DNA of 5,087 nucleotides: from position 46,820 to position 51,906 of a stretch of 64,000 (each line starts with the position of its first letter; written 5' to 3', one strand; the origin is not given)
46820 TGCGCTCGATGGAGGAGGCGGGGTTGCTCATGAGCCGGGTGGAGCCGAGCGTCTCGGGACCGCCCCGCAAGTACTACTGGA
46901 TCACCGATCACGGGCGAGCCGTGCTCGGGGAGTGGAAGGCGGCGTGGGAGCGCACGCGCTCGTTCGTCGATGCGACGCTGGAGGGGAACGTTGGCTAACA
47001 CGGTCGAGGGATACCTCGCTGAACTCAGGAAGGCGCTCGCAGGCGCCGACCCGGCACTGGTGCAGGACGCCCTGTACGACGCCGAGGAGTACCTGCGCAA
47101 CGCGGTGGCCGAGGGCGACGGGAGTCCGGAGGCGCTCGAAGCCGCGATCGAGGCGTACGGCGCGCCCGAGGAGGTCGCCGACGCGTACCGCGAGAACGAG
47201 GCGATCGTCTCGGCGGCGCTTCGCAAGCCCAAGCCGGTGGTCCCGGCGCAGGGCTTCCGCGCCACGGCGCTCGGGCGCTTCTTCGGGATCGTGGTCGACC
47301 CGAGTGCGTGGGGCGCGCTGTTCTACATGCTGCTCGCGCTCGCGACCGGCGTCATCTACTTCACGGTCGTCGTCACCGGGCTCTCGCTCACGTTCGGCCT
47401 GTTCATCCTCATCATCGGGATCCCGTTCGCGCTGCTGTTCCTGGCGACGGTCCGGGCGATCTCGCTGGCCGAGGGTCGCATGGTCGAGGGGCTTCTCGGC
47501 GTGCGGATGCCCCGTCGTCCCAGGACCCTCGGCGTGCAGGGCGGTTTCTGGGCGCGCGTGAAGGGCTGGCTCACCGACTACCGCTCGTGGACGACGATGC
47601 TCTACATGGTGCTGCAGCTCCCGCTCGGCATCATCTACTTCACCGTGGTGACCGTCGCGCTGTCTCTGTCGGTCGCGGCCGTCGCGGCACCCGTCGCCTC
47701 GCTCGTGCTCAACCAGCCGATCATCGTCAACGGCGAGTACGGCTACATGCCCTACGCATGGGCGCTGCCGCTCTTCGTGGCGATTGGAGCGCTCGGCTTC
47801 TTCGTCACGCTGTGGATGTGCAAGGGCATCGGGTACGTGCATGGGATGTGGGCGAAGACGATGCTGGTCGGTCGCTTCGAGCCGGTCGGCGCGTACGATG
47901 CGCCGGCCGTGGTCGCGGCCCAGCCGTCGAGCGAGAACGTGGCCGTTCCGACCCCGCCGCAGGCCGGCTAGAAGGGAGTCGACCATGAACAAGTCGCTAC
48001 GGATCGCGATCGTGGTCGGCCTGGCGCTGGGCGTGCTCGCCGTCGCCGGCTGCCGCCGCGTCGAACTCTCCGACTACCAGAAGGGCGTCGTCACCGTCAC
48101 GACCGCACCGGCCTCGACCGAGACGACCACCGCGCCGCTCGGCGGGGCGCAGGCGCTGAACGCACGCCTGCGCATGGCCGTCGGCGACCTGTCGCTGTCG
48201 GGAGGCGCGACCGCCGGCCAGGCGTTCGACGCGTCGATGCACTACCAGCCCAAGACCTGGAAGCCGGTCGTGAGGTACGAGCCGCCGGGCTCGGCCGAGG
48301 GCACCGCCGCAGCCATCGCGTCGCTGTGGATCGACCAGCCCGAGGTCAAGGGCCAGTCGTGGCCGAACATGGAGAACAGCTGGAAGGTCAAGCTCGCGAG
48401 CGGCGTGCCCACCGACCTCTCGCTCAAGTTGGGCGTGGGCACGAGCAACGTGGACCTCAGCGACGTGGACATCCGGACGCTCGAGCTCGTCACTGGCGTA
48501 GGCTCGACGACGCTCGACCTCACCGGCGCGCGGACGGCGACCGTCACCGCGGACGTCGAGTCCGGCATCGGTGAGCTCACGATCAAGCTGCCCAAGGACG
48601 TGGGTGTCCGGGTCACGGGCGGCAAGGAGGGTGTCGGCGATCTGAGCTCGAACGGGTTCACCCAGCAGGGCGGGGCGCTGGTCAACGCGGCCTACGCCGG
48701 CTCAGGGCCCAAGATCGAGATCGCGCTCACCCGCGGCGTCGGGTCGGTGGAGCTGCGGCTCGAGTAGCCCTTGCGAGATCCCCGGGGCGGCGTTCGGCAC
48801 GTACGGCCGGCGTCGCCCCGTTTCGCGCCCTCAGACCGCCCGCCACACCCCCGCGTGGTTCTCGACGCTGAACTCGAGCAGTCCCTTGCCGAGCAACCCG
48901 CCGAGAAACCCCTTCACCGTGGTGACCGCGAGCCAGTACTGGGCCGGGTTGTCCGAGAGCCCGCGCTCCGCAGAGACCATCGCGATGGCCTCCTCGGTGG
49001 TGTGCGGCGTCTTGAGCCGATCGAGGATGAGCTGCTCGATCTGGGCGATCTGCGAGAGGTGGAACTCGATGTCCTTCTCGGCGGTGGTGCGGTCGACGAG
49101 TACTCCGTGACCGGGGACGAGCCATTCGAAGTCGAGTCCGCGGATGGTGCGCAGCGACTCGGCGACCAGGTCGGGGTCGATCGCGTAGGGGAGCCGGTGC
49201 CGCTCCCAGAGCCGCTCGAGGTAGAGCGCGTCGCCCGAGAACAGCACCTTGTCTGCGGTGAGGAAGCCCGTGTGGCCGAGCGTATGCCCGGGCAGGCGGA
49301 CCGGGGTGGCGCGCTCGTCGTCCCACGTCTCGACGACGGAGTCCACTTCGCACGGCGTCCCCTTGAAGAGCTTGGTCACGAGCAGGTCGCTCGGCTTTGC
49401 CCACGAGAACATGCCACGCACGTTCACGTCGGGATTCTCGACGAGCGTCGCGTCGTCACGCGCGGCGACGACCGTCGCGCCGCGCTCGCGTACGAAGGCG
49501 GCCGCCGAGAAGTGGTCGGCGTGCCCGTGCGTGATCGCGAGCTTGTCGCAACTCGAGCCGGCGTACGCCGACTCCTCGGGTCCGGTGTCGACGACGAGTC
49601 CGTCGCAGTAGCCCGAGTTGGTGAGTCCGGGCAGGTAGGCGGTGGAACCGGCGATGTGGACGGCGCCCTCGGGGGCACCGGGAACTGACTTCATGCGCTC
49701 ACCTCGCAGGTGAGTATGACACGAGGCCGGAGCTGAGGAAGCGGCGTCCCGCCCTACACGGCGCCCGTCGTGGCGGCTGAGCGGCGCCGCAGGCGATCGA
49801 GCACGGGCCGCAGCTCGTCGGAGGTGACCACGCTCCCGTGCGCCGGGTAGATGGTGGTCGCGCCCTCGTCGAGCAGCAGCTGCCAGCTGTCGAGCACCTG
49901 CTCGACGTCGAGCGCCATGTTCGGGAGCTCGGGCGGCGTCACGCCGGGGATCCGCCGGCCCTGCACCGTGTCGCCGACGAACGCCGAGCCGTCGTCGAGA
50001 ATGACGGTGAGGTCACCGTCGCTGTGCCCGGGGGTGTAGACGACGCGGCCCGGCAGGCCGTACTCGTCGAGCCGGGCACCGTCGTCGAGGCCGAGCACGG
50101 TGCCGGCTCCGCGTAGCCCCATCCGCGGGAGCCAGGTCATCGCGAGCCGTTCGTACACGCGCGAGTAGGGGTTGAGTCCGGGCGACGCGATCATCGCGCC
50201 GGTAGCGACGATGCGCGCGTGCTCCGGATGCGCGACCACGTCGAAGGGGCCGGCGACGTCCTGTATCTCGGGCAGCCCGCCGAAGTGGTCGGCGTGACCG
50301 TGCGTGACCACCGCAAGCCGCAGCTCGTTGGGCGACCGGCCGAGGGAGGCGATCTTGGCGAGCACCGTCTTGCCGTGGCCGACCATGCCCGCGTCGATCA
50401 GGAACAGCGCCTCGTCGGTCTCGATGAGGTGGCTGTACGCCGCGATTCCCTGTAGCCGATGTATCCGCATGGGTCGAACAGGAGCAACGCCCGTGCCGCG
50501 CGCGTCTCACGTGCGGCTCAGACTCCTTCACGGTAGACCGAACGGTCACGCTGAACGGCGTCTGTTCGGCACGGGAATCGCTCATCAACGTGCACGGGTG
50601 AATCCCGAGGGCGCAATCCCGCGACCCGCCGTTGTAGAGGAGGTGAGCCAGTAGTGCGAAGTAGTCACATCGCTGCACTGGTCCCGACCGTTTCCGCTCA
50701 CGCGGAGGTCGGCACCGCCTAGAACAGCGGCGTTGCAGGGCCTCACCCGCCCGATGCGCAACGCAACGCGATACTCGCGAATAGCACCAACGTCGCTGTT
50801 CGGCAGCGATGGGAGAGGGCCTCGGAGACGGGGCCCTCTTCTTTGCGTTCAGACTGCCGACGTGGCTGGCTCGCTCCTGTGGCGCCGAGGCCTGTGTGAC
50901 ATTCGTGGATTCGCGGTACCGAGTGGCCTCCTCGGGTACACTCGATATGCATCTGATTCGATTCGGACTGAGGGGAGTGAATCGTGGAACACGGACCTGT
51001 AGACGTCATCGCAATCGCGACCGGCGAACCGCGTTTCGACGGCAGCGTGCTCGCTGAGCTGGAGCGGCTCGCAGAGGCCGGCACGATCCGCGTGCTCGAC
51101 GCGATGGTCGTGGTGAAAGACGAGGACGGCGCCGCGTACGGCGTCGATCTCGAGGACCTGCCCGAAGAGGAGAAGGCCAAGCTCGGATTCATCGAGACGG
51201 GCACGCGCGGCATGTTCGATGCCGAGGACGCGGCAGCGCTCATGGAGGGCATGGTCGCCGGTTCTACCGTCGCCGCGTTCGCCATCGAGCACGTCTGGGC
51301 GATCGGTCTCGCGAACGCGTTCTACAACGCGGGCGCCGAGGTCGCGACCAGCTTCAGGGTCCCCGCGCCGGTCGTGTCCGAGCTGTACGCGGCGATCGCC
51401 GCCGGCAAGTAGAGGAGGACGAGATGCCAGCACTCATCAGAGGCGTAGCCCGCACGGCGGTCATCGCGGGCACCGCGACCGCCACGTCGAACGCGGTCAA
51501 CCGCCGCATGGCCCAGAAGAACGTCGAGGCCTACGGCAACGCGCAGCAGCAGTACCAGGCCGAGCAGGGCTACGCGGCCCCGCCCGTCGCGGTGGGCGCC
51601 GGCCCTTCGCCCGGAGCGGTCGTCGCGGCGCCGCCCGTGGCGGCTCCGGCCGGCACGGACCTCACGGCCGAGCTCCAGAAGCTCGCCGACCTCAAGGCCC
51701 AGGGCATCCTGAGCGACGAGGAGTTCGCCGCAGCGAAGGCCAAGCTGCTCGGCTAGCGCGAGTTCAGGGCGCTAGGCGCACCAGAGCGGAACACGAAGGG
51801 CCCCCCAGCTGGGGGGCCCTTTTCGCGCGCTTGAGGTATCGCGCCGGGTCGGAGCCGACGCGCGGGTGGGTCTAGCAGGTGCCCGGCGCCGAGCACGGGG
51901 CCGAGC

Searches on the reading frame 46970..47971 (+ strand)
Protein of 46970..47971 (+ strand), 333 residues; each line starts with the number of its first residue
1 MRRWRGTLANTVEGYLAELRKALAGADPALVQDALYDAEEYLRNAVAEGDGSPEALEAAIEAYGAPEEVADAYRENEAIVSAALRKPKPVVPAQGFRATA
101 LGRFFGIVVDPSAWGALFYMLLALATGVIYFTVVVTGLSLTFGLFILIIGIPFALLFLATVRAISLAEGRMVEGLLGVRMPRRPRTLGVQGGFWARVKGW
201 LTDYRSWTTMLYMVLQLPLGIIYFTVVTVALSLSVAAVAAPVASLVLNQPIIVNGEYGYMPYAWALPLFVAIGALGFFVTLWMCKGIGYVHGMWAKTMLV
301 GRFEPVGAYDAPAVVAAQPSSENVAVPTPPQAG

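Call 65: search_protein_families(library=pfam, proteins=[window:46970-47971:+], max_evalue=0.0001)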
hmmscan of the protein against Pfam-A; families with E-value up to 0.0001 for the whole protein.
window:46970-47971:+ (333 aa): 2 families
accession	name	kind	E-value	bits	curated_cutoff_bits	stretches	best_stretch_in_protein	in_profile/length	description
PF13796.11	Sensor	-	2.5e-28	99.6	28.2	1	119-299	1-162/162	Putative sensor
PF22564.2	HAAS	-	3.1e-10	40.7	27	1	15-71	2-54/55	HAAS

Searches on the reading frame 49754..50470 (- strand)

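Call 66: search_protein_families(library=pfam, proteins=[window:49754-50470:-], max_evalue=0.0001)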
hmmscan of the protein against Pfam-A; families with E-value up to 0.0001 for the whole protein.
window:49754-50470:- (238 aa): 2 families
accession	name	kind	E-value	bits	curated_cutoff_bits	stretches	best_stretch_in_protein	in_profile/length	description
PF00753.33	Lactamase_B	-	1.1e-17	65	22.7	1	11-211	6-196/196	Metallo-beta-lactamase superfamily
PF12706.13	Lactamase_B_2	-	5.6e-06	26.5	27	1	23-94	3-76/200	Beta-lactamase superfamily domain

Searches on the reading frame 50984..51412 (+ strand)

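Call 66: search_protein_families(library=pfam, proteins=[window:50984-51412:+], max_evalue=0.0001)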
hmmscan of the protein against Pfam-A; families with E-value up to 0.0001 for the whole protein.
window:50984-51412:+ (142 aa): 1 family
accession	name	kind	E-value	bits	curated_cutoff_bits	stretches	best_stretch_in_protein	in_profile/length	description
PF19850.4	DUF6325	-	1e-10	42.3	23.4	1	3-138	2-135/141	Family of unknown function (DUF6325)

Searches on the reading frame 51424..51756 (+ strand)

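Call 66: search_protein_families(library=pfam, proteins=[window:51424-51756:+], max_evalue=0.0001)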
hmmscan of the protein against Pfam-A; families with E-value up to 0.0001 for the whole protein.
window:51424-51756:+ (110 aa): 1 family
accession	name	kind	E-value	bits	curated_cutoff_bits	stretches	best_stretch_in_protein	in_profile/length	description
PF09851.14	SHOCT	-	1.9e-09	37.4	27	1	82-109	1-28/28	Short C-terminal domain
